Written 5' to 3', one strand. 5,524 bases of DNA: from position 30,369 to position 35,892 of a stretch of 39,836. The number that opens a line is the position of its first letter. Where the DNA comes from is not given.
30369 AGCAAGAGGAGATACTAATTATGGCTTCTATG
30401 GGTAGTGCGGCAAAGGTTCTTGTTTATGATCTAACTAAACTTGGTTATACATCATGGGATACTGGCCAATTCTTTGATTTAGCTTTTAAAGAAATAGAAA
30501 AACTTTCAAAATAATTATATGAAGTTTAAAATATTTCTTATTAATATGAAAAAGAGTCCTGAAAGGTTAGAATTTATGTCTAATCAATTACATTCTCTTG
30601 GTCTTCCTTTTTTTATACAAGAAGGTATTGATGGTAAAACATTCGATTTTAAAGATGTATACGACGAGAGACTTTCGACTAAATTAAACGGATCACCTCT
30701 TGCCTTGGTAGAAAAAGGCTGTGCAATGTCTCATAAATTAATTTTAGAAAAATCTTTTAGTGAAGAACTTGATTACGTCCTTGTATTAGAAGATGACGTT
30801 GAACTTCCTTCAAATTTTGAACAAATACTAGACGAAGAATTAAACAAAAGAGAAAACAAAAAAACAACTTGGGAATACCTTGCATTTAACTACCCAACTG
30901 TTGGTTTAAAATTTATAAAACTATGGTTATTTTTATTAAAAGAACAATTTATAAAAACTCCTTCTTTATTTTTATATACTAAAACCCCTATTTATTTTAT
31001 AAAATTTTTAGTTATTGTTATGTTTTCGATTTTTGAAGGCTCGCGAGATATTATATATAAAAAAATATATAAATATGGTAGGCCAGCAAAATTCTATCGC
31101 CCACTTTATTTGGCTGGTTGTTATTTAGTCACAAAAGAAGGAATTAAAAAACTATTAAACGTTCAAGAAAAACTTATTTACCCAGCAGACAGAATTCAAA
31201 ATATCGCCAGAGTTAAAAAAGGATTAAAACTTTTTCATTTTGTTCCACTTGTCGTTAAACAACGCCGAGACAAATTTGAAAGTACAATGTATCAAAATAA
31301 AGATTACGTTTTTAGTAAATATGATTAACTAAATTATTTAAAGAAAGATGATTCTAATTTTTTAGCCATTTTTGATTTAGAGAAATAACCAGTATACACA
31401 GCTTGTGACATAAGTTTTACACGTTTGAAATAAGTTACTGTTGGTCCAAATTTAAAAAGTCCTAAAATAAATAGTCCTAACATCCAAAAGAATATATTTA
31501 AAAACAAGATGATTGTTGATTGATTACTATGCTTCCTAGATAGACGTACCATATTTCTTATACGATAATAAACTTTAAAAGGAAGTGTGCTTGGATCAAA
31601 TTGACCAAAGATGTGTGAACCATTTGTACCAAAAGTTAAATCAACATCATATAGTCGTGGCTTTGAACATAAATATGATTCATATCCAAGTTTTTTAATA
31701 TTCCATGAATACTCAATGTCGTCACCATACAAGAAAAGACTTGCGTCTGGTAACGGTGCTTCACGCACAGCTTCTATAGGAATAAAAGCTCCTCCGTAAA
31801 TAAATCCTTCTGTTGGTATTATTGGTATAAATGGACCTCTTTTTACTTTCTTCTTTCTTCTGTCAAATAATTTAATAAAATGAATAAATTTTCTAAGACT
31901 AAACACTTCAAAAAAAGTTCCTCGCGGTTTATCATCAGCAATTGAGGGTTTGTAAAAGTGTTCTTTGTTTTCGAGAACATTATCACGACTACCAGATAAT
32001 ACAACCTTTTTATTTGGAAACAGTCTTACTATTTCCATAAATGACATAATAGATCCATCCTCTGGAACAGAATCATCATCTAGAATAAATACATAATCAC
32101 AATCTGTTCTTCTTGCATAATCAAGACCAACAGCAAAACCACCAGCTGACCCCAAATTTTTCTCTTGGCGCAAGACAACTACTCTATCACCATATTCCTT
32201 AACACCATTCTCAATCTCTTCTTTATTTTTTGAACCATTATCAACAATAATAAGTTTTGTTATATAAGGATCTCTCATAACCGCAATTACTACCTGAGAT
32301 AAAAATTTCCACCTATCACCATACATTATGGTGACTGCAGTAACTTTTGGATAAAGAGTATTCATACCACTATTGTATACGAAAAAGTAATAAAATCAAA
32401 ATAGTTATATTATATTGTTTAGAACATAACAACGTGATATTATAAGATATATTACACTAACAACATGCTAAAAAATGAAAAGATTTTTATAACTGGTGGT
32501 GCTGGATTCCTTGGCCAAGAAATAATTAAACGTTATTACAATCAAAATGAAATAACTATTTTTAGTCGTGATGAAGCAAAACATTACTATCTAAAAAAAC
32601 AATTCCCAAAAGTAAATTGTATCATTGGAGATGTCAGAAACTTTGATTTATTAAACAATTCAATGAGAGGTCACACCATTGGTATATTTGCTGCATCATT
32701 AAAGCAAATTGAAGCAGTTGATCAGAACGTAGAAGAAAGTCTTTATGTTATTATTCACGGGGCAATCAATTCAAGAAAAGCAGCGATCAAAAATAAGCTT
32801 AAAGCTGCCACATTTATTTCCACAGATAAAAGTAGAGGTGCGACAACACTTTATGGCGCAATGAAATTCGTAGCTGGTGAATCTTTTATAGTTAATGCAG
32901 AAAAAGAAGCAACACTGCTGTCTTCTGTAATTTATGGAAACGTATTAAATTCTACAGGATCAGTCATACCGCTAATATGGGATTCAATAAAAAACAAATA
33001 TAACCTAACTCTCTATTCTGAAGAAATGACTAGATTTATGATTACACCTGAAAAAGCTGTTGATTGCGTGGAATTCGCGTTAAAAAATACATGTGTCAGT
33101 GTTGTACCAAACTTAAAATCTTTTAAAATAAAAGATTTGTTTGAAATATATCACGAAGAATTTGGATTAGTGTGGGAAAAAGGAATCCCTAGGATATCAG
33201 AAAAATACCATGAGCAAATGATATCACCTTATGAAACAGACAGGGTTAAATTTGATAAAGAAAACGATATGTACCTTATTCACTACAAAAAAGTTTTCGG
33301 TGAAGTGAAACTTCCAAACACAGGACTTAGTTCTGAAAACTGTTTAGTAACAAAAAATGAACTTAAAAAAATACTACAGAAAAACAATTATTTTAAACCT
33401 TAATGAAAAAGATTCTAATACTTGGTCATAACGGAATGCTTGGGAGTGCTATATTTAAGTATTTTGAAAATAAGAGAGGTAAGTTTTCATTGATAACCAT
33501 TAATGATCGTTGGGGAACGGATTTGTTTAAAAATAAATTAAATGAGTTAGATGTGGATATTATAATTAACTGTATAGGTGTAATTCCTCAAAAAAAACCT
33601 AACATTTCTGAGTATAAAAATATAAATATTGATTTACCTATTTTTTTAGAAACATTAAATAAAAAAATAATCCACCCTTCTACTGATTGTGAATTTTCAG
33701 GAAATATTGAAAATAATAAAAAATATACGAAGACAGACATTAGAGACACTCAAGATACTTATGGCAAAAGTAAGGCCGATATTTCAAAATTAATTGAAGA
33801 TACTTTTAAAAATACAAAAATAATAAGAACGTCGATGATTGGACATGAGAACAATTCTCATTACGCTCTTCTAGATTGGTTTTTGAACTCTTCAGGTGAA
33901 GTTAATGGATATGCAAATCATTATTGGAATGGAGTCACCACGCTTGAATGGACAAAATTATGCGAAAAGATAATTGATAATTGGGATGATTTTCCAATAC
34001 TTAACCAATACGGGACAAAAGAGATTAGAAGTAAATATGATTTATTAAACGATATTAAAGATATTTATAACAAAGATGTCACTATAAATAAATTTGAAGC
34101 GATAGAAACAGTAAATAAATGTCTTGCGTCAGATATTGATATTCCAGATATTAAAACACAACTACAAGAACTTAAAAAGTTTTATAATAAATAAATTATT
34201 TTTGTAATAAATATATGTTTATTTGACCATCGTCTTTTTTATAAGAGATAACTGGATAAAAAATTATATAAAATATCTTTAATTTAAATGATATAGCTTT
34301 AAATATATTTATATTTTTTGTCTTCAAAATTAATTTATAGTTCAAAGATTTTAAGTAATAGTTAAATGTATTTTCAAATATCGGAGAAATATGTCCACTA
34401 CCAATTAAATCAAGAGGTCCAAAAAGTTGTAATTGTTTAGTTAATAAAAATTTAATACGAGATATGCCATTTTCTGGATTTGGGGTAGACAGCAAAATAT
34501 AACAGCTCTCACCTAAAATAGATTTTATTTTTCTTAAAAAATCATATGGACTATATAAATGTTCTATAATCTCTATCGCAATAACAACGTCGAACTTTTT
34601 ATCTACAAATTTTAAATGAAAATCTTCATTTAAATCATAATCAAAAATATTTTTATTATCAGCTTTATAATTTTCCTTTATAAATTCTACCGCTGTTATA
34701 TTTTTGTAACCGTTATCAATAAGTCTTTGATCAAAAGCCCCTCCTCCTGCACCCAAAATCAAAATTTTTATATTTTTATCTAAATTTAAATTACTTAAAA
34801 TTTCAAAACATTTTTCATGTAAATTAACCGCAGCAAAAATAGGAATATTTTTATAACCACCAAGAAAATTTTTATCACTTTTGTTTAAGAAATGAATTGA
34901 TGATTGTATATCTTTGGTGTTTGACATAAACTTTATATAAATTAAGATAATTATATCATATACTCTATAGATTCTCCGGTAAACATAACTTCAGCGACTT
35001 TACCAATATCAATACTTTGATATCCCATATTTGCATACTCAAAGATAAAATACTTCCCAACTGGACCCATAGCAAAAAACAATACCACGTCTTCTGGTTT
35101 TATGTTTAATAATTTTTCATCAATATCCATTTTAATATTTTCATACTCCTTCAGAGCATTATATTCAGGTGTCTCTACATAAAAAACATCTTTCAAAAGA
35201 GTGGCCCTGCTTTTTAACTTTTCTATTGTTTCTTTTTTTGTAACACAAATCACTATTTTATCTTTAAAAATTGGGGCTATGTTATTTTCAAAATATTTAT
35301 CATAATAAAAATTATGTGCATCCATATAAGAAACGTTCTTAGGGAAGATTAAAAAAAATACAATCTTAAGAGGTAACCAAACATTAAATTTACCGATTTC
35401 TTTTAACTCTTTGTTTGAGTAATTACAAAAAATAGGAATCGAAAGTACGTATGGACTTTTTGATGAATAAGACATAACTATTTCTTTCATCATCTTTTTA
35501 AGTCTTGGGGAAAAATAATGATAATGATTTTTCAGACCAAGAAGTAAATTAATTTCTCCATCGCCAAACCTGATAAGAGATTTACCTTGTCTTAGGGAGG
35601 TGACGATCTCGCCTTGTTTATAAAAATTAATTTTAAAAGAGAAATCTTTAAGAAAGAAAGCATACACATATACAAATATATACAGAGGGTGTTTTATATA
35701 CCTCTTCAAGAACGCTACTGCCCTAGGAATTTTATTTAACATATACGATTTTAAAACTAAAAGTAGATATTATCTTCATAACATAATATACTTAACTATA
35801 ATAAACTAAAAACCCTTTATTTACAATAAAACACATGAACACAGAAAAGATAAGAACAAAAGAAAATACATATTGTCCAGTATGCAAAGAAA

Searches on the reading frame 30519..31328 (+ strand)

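Call 28: search_protein_families(library=pfam, max_evalue=0.01, proteins=[window:30519-31328:+])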
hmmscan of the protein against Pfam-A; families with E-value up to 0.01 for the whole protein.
window:30519-31328:+ (269 aa): 1 family
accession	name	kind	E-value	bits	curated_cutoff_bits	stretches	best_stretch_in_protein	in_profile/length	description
PF01755.23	Glyco_transf_25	-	7e-30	104.8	24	1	4-225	3-197/199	Glycosyltransferase family 25 (LPS biosynthesis protein)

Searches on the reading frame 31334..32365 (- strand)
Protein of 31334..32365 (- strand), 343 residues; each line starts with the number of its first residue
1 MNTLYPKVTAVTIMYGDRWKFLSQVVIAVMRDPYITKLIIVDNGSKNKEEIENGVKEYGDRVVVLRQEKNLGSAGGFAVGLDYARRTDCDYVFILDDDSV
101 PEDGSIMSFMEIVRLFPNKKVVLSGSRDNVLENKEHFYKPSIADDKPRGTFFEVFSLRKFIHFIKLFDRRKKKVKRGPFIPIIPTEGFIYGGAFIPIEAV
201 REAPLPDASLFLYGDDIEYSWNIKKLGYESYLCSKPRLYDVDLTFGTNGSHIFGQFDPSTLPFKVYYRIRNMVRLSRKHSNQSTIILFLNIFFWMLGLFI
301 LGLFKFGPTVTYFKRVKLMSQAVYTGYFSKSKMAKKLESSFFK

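Call 29: search_protein_families(library=pfam, max_evalue=0.01, proteins=[window:31334-32365:-])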
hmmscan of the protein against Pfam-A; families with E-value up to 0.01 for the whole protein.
window:31334-32365:- (343 aa): 2 families
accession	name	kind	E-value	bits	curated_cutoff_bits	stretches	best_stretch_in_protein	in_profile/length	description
PF00535.33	Glycos_transf_2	-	1.3e-11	45.2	23.3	1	11-142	3-130/168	Glycosyl transferase family 2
PF13641.12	Glyco_tranf_2_3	-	1e-05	26.1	27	1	21-240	15-211/230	Glycosyltransferase like family 2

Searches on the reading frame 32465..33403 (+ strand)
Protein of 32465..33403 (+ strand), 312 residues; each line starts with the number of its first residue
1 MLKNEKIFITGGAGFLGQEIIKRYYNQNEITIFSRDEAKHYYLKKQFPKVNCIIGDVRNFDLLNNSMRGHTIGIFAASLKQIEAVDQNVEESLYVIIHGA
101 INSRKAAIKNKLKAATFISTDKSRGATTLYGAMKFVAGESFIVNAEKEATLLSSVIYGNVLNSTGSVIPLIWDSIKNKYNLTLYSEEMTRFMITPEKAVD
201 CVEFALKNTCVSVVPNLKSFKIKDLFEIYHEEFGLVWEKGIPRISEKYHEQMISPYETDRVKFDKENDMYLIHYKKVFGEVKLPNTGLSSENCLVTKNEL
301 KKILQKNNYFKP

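Call 29: search_protein_families(library=pfam, max_evalue=0.01, proteins=[window:32465-33403:+])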
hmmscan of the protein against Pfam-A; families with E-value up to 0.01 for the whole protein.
window:32465-33403:+ (312 aa): 4 families
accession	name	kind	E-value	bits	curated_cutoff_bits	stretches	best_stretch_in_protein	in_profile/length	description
PF02719.21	Polysacc_synt_2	-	6.8e-42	144.1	20.2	1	7-258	1-279/293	Polysaccharide biosynthesis protein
PF01073.25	3Beta_HSD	-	1.1e-11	44.7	22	1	9-121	2-117/280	3-beta hydroxysteroid dehydrogenase/isomerase family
PF01370.27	Epimerase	-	5e-06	26.5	20.9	1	7-125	1-120/240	NAD dependent epimerase/dehydratase family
PF13460.12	NAD_binding_10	-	8.5e-05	22.9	27.2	1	11-119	1-97/184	NAD(P)H-binding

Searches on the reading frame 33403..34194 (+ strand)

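Call 29: search_protein_families(library=pfam, max_evalue=0.01, proteins=[window:33403-34194:+])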
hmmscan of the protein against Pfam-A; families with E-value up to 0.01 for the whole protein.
window:33403-34194:+ (263 aa): 2 families
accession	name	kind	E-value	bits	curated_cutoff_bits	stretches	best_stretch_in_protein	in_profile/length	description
PF04321.23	RmlD_sub_bind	-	3.7e-13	49.6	27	1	3-149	2-154/287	RmlD substrate binding domain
PF01370.27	Epimerase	-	3.7e-06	27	20.9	1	4-137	1-159/240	NAD dependent epimerase/dehydratase family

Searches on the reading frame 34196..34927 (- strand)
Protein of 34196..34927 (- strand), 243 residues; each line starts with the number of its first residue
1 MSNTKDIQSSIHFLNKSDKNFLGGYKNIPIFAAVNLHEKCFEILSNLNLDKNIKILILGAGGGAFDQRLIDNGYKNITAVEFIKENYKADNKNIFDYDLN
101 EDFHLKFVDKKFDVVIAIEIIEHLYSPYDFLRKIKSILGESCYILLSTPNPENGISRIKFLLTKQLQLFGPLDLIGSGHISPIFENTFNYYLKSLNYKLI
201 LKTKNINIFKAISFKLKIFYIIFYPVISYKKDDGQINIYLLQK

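Call 29: search_protein_families(library=pfam, max_evalue=0.01, proteins=[window:34196-34927:-])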
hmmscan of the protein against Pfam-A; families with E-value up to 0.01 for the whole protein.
window:34196-34927:- (243 aa): 7 families
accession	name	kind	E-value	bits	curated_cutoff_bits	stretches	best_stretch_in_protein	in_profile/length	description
PF13489.12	Methyltransf_23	-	2e-10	41.1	27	1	37-199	6-161/164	Methyltransferase domain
PF08241.18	Methyltransf_11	-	3.1e-09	37.8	21.2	1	58-139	3-88/95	Methyltransferase domain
PF05219.18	DREV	-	1.6e-05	24.6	26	1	13-147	55-187/265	DREV methyltransferase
PF13847.12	Methyltransf_31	-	1.8e-05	24.9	27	1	50-150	2-113/145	Methyltransferase domain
PF08242.18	Methyltransf_12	-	0.00017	22.7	30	1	57-139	2-93/98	Methyltransferase domain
PF02353.26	CMAS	-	0.00024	20.9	27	1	38-146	49-164/273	Mycolic acid cyclopropane synthetase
PF13649.12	Methyltransf_25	-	0.00082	20.5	27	1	55-138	1-93/97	Methyltransferase domain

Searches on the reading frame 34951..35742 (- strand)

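Call 29: search_protein_families(library=pfam, max_evalue=0.01, proteins=[window:34951-35742:-])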
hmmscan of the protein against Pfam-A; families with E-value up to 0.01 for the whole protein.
window:34951-35742:- (263 aa): 1 family
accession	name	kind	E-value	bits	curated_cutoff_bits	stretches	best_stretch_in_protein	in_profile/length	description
PF08759.17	GT-D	-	6e-14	52.8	27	1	56-249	1-200/225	Glycosyltransferase GT-D fold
